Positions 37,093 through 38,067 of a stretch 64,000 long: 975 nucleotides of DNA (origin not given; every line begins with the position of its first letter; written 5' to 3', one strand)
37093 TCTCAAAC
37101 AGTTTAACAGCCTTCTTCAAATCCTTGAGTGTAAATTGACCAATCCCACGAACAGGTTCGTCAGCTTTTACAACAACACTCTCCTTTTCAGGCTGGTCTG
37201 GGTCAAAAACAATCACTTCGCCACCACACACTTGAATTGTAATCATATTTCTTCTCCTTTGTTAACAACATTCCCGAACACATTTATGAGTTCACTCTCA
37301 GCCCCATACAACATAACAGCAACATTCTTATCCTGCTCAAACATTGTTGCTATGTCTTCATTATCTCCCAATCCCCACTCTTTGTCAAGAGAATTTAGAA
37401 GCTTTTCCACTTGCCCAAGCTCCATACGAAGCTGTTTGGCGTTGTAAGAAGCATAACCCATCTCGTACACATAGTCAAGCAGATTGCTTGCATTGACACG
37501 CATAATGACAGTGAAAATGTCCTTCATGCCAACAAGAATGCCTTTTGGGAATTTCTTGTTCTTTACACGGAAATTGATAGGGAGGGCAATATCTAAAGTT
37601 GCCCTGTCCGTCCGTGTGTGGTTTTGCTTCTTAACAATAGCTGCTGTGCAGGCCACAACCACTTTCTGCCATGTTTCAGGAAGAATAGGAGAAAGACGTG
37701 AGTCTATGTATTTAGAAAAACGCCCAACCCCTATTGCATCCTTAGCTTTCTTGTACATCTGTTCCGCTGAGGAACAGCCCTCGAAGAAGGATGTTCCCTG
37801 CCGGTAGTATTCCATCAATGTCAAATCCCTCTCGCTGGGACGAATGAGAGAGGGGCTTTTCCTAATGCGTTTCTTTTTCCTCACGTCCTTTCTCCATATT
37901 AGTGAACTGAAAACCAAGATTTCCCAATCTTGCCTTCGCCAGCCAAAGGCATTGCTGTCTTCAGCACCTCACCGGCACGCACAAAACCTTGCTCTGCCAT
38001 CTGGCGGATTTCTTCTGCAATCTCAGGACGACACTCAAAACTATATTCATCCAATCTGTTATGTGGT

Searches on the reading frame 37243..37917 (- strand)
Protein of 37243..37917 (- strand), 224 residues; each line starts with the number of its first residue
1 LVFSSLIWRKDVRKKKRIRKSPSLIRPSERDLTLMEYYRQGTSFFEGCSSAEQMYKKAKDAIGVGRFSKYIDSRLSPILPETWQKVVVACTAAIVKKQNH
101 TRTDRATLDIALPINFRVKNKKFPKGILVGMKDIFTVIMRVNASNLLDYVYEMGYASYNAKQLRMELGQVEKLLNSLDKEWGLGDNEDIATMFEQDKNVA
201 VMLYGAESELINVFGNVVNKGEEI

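Call 10: search_protein_families(library=pfam, proteins=[window:37243-37917:-], max_evalue=0.01)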
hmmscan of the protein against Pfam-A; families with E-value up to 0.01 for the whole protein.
window:37243-37917:- (224 aa): 0 families

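Call 52: search_protein_families(library=phrogs, proteins=[window:37243-37917:-], max_evalue=0.01)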
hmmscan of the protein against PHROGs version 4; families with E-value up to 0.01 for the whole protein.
window:37243-37917:- (224 aa): 0 families

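Call 61: search_protein_families(library=ncbifam, proteins=[window:37243-37917:-], max_evalue=10)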
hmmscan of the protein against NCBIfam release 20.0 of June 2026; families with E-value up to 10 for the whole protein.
window:37243-37917:- (224 aa): 0 families
